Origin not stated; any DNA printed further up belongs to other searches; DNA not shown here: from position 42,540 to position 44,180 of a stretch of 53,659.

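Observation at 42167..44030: AT-richer two-gene membrane module joined to the 3' end of the Na+-NQR operon; no recognisable family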

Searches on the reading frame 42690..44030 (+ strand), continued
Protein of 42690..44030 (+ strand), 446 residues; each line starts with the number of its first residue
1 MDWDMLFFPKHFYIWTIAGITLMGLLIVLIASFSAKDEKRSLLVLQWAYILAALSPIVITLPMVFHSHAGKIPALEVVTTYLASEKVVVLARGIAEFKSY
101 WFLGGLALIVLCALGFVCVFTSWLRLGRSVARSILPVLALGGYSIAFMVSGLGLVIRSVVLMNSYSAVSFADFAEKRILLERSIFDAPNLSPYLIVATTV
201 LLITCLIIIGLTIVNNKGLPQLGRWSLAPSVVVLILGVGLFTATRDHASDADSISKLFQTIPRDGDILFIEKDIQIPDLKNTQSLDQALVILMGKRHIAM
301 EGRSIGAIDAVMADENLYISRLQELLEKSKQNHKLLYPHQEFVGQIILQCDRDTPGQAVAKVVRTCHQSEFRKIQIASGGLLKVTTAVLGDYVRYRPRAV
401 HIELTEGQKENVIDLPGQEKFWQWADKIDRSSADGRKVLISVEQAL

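Call 51: fold_search(model_id=the predicted structure, library=pdb)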
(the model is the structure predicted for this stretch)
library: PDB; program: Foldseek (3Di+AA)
matches with E <= 10: 246; with E <= 0.001: 0
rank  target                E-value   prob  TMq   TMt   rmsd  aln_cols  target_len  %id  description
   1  7znq_y                1.6e-01  0.66  0.17  0.26  13.9       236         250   17  ABC transporter complex NosDFYL in GDN (released 2022-08-03)
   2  7o0y_D                2.5e-01  0.54  0.18  0.25  13.6       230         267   16  ABC transporter NosDFY, nucleotide-free in GDN (released 2022-04-13)
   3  8t46_B                3.7e-01  0.14  0.17  0.15  22.8       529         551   11  Transporter associated with antigen processing (TAP) in the apo state (released 2024-06-12)
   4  5k7v_A                5.2e-01  0.21  0.14  0.20  23.0       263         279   12  Computational Design of Self-Assembling Cyclic Protein Homooligomers (released 2017-04-12)
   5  6vfk_B                5.5e-01  0.25  0.15  0.21  21.3       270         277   13  De novo designed tetrahedral nanoparticle T33_dn10 displaying 4 copies of BG505-SOSIP trimer on the surface (released 2020-07-22)
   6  7ekl_A                6.9e-01  0.09  0.17  0.14  20.5       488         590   10  Mitochondrial outer membrane protein (released 2021-08-25)
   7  8vp9_B                8.8e-01  0.06  0.12  0.10  21.9       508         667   11  Cryo-EM structure of the cysteine-free ABC transporter PCAT1 bound with ADP and Substrate (released 2024-10-30)
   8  3ma9_A                9.3e-01  0.57  0.23  0.42   9.1       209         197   10  Crystal structure of gp41 derived protein complexed with fab 8066 (released 2010-12-01)
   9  7d7r_A                9.7e-01  0.12  0.20  0.16  21.2       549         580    9  Cryo-EM structure of the core domain of human ABCB6 transporter (released 2020-10-21)
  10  8t4h_B                1.1e+00  0.13  0.19  0.17  17.5       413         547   10  Transporter associated with antigen processing (TAP) bound to the 8-mer peptide RRYQSTEL (released 2024-06-19)
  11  4tql_A                1.2e+00  0.20  0.15  0.25  36.5       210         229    5  Computationally designed three helix bundle (released 2014-10-15)
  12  8t1v                  1.2e+00  0.06  0.10  0.12  29.9       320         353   12  Crystal structure of orphan G protein-coupled receptor 6 with bound inverse agonist 3h (released 2024-12-04)
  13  9mg8_B                1.3e+00  0.54  0.27  0.32   9.4       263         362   14  Crystal Structure of b-iTHR-110 (released 2025-12-17)
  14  7vgf_A                1.4e+00  0.07  0.17  0.15  21.6       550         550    9  cryo-EM structure of AMP-PNP bound human ABCB7 (released 2022-02-16)
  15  5owv_A                1.4e+00  0.11  0.15  0.11  35.6       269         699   10  An oligomerised bacterial dynamin pair provides a mechanism for the long-range sensing and tethering of membranes (released 2018-09-05)
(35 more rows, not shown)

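Call 52: search_protein_families(library=pfam, alignment_id=A5, max_evalue=0.1)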
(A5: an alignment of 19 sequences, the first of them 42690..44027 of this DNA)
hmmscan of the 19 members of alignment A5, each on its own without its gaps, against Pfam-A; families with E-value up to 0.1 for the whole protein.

A. member 1, window:42690-44027:+ (446 aa): 2 families
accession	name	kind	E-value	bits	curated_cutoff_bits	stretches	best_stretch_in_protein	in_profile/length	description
PF02472.21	ExbD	-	1.4e-05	25.6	25.4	1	273-377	37-124/128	Biopolymer transport protein ExbD/TolR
PF19258.4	KxYKxGKxW_sig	-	0.052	13.9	23.6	0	15-35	15-35/41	KxYKxGKxW signal peptide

B. families by the number of members that match (of 19 scanned): 12 families
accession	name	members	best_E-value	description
PF02472.21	ExbD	10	1.4e-05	Biopolymer transport protein ExbD/TolR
PF20176.3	DUF6541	1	0.0032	Family of unknown function (DUF6541)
PF03544.19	TonB_C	1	0.0032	Gram-negative bacterial TonB protein C-terminal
PF16725.10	Nucleolin_bd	1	0.0051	Nucleolin binding domain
PF13273.12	DUF4064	1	0.031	Protein of unknown function (DUF4064)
PF19616.4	DUF6121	1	0.047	Family of unknown function (DUF6121)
PF19258.4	KxYKxGKxW_sig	1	0.052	KxYKxGKxW signal peptide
PF02665.19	Nitrate_red_gam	1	0.073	Nitrate reductase gamma subunit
PF12191.14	stn_TNFRSF12A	1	0.085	Tumour necrosis factor receptor stn_TNFRSF12A_TNFR domain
PF01751.28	Toprim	1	0.086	Toprim domain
PF20664.2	DUF6814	1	0.095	Family of unknown function (DUF6814)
PF13567.11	DUF4131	1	0.099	Domain of unknown function (DUF4131)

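Call 55: search_solved_structures(query=A7, max_evalue=0.01)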
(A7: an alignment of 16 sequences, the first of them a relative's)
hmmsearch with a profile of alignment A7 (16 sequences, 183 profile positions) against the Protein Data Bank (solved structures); distinct sequences matched with E-value up to 0.01: 9.
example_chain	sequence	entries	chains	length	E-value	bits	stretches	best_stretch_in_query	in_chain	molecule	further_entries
6tyi_Y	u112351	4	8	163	6.7e-08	35.3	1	136-170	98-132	Biopolymer transport protein ExbD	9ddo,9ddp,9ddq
7ajq_F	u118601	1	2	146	4e-07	32.7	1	130-171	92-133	Biopolymer transport protein ExbD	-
9ddm_Y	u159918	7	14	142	1.2e-05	27.9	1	22-100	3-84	Tol-Pal system protein TolR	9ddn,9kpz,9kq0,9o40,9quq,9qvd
9k49_F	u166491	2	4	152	1.4e-05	27.7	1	22-100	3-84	Tol-Pal system protein TolR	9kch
8odt_F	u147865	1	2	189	2.5e-05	26.9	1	22-100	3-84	Tol-Pal system protein TolR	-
2pfu_A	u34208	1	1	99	0.00078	22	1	135-170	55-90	Biopolymer transport exbD protein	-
8p9r_A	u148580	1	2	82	0.0008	22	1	135-170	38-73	Biopolymer transport protein ExbD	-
8vgc_A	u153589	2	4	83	0.00082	22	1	135-170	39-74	Biopolymer transport protein ExbD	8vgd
8pek_A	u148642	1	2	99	0.0027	20.3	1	130-169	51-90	Biopolymer transport protein ExbD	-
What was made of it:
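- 43470..43838 (+): Large protein residues 261-383: ExbD/TolR-type periplasmic alpha/beta domain. Those 16 hit solved ExbD 6tyi and TolR 9ddm (call 55).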

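Call 57: find_encoding_contigs(protein=P0047, flank=10000, max_places=2)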
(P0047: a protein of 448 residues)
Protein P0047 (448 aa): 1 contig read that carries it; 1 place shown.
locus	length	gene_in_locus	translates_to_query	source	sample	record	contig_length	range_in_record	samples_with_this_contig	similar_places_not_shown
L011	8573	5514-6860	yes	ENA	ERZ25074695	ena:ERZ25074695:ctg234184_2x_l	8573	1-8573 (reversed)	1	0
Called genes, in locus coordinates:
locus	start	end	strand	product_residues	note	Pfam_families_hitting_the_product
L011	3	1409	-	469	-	?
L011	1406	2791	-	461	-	PF16697:Yop-YscD_cpl, PF00498:FHA, PF00158:Sigma54_activat, PF14532:Sigma54_activ_2, PF07728:AAA_5 (weak), PF25601:AAA_lid_14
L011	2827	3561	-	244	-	PF02146:SIR2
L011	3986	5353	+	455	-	PF21419:RoxA-like_Cyt-c (weak)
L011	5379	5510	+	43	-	-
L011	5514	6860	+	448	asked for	-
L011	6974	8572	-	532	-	?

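Call 58: find_encoding_contigs(protein=P0017, flank=10000, max_places=2)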
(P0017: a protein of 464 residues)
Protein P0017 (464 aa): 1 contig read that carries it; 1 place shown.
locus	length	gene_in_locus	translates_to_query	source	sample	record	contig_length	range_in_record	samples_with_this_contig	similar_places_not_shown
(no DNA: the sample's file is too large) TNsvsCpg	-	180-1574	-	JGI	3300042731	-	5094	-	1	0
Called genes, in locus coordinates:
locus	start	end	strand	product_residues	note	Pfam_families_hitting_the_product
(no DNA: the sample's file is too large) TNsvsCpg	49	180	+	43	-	-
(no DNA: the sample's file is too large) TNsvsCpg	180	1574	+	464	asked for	-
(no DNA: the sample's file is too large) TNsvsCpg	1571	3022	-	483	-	PF11794:HpaB_N, PF03241:HpaB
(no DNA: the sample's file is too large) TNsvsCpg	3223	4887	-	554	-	-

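Call 59: find_encoding_contigs(protein=P0021, flank=10000, max_places=2)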
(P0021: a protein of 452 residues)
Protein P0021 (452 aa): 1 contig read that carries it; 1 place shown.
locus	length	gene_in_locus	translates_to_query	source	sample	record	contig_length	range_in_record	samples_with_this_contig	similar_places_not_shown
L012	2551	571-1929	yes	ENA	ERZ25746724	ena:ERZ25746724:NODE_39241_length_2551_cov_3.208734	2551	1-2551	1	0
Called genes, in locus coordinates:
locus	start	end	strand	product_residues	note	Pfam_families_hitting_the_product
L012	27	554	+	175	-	-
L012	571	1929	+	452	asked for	-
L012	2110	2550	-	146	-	?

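Call 69: find_related_loci(query=A10, collection=genome_contigs, flank=10000)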
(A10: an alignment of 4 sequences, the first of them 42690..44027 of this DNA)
Query A10 (446 aa) in genome_contigs; peptide patterns used: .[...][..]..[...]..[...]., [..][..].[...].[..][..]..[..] (x = any residue, [..] = any of these).
15 stretches matched a pattern; 2 encode a relative of the query (tblastn E <= 1e-3); 2 distinct loci.
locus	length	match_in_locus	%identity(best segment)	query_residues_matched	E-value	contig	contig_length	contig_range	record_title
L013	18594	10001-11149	34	36-421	2e-70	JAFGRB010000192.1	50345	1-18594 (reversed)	MAG: Deltaproteobacteria bacterium isolate Zod_Metabat.807 k87_4961083, whole genome shotgun sequence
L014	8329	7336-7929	23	237-435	2e-11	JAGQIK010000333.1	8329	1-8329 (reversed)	MAG: Myxococcales bacterium isolate HKST-UBA02 k127_1461853, whole genome shotgun sequence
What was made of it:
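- Tried and rejected: A 4-sequence alignment found two MAGs (call 69).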

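Call 72: search_protein_families(library=pfam, proteins=[L013:7375-9120:-, L013:7990-9207:+, L013:6272-7339:-, L013:6302-7363:+, L013:11068-12336:-, L013:11548-12438:+, L013:12807-13802:-, L013:12882-13856:+, L013:13595-14626:-, L013:15355-18396:-], max_evalue=0.001)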
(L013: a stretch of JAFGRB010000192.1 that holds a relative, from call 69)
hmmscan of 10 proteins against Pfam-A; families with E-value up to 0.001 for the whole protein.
L013:7375-9120:- (581 aa): 0 families

L013:7990-9207:+ (405 aa): 0 families

L013:6272-7339:- (355 aa): 0 families

L013:6302-7363:+ (353 aa): 0 families

L013:11068-12336:- (422 aa): 0 families

L013:11548-12438:+ (296 aa): 2 families
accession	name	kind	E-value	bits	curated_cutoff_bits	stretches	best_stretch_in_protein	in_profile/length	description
PF00155.27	Aminotran_1_2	-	1.2e-46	160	19.7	1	3-291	71-361/361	Aminotransferase class I and II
PF01041.23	DegT_DnrJ_EryC1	-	0.0004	20.2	19.8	1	4-109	45-145/360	DegT/DnrJ/EryC1/StrS aminotransferase family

L013:12807-13802:- (331 aa): 0 families

L013:12882-13856:+ (324 aa): 0 families

L013:13595-14626:- (343 aa): 0 families

L013:15355-18396:- (1013 aa): 2 families
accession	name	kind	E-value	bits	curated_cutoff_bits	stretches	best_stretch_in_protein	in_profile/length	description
PF03160.20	Calx-beta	-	1.2e-17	64.5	27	1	68-180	5-119/119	Calx-beta domain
PF19410.4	DUF5980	-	1.3e-06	29.1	27.1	0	523-565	47-89/97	Family of unknown function (DUF5980)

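Call 80: find_encoding_contigs(protein=P0020, flank=6000, max_places=3)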
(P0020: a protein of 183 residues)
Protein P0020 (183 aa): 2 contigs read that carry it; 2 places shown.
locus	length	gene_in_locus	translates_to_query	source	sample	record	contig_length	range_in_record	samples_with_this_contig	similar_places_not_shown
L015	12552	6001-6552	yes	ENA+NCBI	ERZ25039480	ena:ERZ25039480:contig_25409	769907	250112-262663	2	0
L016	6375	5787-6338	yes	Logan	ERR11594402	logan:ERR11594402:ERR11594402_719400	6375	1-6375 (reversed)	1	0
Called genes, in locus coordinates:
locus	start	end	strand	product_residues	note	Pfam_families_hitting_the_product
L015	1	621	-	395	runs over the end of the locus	PF00368:HMG-CoA_red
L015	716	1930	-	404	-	PF02441:Flavoprotein, PF04127:DFP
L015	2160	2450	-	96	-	PF00216:Bac_DNA_binding, PF18291:HU-HIG (weak)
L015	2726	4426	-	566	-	PF19864:Radical_SAM_N2, PF04055:Radical_SAM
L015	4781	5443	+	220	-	PF01618:MotA_ExbB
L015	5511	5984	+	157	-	PF02472:ExbD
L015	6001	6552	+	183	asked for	PF02472:ExbD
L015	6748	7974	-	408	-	PF00091:Tubulin, PF12327:FtsZ_C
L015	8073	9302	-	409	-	PF11104:PilM_2 (weak), PF14450:FtsA, PF02491:SHS2_FTSA, PF06723:MreB_Mbl, PF06277:EutA (weak), PF14450:FtsA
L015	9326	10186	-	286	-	PF08478:POTRA_1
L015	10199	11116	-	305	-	PF01820:Dala_Dala_lig_N, PF08443:RimK (weak), PF02655:ATP-grasp_3 (faint), PF02786:CPSase_L_D2, PF07478:Dala_Dala_lig_C, PF13535:ATP-grasp_4 (faint)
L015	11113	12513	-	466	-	PF01225:Mur_ligase, PF08245:Mur_ligase_M, PF02875:Mur_ligase_C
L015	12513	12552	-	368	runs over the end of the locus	PF03033:Glyco_transf_28, PF04101:Glyco_tran_28_C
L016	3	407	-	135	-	?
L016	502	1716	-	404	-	PF02441:Flavoprotein, PF04127:DFP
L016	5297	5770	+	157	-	PF02472:ExbD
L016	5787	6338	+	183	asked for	PF02472:ExbD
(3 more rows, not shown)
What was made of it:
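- On ExbD/TolR family (PF02472): The positive control P0020 has one (call 80).
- Closest known: Long. Different: They are bitopic, carry the TM Asp, and are encoded after a MotA_ExbB gene and another ExbD (call 80).
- The closest canonical ExbD (P0020) does sit in an exbB-exbD-exbD operon (call 80).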
